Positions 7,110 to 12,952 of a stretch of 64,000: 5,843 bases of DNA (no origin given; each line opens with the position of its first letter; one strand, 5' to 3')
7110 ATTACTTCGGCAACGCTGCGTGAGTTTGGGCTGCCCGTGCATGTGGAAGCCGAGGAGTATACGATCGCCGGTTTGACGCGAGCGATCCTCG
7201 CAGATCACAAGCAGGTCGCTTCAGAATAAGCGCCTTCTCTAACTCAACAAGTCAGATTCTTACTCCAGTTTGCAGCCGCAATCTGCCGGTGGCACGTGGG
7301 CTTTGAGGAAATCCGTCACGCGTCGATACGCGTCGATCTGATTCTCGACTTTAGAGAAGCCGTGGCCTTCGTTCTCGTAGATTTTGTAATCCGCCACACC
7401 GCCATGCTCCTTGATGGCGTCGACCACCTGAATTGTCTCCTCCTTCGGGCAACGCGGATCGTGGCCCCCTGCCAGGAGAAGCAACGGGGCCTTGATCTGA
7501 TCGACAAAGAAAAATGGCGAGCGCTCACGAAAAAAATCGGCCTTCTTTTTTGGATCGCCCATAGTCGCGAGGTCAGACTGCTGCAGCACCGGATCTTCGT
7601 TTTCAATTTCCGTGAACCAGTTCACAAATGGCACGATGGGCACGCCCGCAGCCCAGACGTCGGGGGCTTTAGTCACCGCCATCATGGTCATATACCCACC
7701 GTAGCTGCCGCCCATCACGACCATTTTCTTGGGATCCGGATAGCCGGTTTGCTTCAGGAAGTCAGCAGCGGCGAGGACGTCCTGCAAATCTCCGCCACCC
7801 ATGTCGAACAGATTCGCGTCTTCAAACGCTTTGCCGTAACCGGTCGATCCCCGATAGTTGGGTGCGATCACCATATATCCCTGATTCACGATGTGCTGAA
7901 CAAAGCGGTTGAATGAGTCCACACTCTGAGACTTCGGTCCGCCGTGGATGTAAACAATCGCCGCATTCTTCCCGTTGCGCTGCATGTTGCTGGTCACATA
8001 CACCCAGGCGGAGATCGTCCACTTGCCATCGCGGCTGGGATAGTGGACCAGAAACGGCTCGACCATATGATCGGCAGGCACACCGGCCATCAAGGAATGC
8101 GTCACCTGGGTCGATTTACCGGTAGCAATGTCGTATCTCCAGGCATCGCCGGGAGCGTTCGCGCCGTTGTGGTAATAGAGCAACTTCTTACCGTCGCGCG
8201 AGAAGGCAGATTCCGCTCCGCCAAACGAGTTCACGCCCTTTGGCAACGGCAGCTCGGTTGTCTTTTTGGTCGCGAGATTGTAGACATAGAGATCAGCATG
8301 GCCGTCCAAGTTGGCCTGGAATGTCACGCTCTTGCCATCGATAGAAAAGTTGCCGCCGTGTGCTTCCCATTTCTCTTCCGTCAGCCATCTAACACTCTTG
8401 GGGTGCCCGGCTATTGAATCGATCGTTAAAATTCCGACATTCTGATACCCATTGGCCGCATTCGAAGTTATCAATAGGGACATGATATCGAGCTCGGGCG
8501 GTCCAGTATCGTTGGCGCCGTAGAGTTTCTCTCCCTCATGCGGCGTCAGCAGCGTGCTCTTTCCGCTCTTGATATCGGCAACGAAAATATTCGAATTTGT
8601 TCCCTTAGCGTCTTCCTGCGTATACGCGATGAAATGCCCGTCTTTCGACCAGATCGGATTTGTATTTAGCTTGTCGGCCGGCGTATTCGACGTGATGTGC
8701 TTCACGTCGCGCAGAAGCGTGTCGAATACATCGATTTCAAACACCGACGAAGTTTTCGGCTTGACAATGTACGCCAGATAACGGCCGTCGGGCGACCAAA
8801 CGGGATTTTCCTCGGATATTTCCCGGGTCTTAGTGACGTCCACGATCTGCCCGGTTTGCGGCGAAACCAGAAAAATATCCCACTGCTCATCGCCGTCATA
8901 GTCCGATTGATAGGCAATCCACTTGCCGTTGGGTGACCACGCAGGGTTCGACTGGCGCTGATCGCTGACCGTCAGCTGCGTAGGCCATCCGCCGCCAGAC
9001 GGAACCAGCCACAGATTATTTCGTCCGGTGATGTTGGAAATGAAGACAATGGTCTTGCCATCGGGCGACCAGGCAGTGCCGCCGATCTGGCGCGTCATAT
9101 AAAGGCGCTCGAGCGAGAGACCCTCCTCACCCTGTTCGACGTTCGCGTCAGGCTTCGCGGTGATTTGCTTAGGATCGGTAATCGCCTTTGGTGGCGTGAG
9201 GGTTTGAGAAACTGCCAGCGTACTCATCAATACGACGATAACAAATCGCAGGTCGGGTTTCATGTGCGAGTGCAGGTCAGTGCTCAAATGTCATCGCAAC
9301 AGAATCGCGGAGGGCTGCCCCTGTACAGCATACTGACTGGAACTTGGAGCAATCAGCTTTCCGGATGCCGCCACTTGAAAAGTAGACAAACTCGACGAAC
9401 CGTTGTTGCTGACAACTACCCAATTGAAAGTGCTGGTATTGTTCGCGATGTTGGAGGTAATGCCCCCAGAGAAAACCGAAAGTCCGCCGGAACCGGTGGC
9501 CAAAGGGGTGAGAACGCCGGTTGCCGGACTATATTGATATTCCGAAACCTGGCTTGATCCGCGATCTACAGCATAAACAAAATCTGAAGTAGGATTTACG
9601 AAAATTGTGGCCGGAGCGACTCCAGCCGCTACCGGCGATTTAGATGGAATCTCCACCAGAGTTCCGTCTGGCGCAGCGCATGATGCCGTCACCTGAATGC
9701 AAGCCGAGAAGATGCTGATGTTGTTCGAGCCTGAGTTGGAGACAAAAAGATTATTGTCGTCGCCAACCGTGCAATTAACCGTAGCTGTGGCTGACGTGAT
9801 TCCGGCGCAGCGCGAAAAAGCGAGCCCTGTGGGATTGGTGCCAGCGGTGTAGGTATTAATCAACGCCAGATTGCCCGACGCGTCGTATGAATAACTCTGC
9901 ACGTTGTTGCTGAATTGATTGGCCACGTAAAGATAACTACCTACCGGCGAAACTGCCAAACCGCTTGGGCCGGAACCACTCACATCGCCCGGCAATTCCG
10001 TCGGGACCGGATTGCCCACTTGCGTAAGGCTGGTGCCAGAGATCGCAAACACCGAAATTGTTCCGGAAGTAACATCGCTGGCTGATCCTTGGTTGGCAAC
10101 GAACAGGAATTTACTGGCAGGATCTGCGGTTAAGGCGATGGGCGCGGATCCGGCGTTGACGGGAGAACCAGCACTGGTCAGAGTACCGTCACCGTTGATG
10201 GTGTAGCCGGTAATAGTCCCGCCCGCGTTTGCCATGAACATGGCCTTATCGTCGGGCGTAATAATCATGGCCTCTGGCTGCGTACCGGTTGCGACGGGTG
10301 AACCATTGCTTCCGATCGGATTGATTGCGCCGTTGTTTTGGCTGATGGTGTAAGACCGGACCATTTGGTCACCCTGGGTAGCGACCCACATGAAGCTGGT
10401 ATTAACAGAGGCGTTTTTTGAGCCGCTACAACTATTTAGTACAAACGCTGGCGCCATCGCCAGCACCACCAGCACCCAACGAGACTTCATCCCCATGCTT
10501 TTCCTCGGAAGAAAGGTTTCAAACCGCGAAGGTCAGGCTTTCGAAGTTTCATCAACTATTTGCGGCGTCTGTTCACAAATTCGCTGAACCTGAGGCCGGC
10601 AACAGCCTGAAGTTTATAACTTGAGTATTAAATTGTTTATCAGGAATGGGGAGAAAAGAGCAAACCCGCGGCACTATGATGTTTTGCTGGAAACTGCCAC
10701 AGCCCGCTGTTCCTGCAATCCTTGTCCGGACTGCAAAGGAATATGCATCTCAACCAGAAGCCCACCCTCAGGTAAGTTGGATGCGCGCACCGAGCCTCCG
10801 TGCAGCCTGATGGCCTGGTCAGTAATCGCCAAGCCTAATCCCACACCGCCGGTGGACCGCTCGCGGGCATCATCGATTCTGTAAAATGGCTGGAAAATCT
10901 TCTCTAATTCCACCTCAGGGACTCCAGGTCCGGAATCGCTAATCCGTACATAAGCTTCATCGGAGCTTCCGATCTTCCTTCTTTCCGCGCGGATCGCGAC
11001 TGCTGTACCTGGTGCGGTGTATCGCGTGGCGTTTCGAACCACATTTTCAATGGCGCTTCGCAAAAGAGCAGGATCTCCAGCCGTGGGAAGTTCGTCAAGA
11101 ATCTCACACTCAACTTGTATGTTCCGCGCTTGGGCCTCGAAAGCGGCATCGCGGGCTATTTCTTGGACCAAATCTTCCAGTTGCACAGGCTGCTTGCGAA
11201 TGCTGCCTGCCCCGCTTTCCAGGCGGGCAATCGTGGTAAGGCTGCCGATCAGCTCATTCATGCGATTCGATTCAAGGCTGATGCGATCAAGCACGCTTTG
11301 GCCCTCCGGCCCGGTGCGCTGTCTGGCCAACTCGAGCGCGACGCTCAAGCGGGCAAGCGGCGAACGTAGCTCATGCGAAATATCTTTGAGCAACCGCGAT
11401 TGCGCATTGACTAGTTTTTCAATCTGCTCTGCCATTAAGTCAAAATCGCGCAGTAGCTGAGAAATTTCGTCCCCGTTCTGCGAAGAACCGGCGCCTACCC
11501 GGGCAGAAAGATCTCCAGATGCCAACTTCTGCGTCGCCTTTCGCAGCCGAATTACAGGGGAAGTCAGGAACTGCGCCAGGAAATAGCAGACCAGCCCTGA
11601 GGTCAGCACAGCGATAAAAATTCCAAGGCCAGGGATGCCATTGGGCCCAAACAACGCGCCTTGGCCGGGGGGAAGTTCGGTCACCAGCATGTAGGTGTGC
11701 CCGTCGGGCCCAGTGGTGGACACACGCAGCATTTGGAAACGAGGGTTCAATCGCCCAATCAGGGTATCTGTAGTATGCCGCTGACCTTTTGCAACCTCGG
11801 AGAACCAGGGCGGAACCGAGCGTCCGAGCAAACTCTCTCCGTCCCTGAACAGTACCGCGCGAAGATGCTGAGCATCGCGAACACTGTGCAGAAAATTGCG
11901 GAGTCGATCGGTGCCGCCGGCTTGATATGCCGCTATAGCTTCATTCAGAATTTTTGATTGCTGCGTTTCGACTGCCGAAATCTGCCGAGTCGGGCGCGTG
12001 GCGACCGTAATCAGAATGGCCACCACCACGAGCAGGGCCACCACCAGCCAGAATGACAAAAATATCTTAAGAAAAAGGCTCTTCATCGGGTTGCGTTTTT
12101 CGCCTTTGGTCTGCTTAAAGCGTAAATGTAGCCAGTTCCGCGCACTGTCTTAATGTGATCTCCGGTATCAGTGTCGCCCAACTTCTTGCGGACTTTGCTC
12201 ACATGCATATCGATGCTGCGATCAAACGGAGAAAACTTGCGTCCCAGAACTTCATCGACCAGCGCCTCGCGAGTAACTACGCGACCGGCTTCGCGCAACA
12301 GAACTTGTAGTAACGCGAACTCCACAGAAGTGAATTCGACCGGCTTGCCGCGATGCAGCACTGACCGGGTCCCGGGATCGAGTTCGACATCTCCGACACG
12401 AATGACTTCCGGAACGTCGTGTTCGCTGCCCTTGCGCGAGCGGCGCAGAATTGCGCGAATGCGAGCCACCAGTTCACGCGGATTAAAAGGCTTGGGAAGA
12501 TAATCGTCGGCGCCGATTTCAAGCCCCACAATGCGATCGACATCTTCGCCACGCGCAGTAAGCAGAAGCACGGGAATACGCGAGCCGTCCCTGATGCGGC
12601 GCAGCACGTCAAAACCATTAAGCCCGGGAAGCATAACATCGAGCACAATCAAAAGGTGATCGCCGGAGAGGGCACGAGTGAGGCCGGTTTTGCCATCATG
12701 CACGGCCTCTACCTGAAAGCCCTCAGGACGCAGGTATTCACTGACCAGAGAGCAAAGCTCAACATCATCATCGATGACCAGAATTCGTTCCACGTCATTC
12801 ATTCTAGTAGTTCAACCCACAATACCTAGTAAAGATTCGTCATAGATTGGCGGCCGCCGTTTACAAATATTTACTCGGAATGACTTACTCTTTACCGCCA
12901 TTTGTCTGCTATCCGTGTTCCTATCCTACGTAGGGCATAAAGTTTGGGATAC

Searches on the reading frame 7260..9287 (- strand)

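Call 91: search_protein_families(library=pfam, proteins=[window:7260-9287:-], max_evalue=0.00001)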
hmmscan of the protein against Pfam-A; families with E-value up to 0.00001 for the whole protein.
window:7260-9287:- (675 aa): 12 families
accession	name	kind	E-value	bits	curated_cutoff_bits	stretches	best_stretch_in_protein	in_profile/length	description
PF00326.27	Peptidase_S9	-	4.5e-54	183.6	22.6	1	459-664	3-209/213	Prolyl oligopeptidase family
PF07676.18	PD40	-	8.6e-30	102.5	20.9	2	103-139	2-37/38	WD40-like Beta Propeller Repeat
PF01738.24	DLH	-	6.6e-13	49.2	21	1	456-660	27-212/217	Dienelactone hydrolase family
PF20434.5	BD-FAE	-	4.2e-12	46.5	26.8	1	435-621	7-211/215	BD-FAE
PF00930.27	DPPIV_N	-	1.1e-11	44.6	22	0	102-174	35-118/354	Dipeptidyl peptidase IV (DPP IV) N-terminal region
PF12146.15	Hydrolase_4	-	6.8e-11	42.4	27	1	441-558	4-114/239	Serine aminopeptidase, S33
PF00561.26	Abhydrolase_1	-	2e-10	41.2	25.8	1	443-575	2-123/245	alpha/beta hydrolase fold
PF02129.25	Peptidase_S15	-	2.4e-08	34.4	23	0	454-564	46-139/262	X-Pro dipeptidyl-peptidase (S15 family)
PF14583.12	Pectate_lyase22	-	3.8e-07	29.6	30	0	314-393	43-115/386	Oligogalacturonate lyase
PF07859.19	Abhydrolase_3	-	7e-07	29.6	25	1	444-644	1-208/210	alpha/beta hydrolase fold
PF25174.1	Beta-prop_THOC3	-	2.9e-06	26.9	305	0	66-183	47-156/272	THOC3 beta-propeller domain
PF02897.21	Peptidase_S9_N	-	5.4e-06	25.9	24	0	116-396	130-412/414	Prolyl oligopeptidase, N-terminal beta-propeller domain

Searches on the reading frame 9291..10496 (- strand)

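Call 91: search_protein_families(library=pfam, proteins=[window:9291-10496:-], max_evalue=0.00001)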
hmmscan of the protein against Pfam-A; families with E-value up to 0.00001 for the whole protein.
window:9291-10496:- (401 aa): 1 family
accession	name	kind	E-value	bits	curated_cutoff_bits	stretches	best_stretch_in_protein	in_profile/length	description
PF10282.15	Lactonase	-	1.6e-32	113.5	21.7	3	173-333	189-331/344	Lactonase, 7-bladed beta-propeller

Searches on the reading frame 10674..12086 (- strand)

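Call 91: search_protein_families(library=pfam, proteins=[window:10674-12086:-], max_evalue=0.00001)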
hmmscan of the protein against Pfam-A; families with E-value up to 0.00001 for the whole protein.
window:10674-12086:- (470 aa): 3 families
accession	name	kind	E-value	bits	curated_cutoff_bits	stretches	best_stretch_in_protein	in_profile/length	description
PF02518.31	HATPase_c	-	4.9e-25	88.6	26.4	1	337-452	1-110/111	Histidine kinase-, DNA gyrase B-, and HSP90-like ATPase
PF00512.31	HisKA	-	5.6e-13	49.2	26.9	1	228-292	1-66/66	His Kinase A (phospho-acceptor) domain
PF00672.30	HAMP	-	2e-09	38.1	25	1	169-223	1-52/53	HAMP domain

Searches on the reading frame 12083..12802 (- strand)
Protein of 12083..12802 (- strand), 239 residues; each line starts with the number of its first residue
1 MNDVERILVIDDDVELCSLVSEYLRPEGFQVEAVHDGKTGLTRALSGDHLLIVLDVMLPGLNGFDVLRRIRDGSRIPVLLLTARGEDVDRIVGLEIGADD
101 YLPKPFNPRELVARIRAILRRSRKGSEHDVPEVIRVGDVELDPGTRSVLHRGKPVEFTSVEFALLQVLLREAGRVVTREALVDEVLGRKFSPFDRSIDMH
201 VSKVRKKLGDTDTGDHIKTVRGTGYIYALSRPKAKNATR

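Call 91: search_protein_families(library=pfam, proteins=[window:12083-12802:-], max_evalue=0.00001)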
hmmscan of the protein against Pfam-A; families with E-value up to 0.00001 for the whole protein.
window:12083-12802:- (239 aa): 2 families
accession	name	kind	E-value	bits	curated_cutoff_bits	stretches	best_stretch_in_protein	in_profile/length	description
PF00072.30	Response_reg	-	3.2e-25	88.9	30.2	1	7-116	1-111/111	Response regulator receiver domain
PF00486.34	Trans_reg_C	-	2.9e-23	82.2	26.2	1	152-226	1-76/77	Transcriptional regulatory protein, C terminal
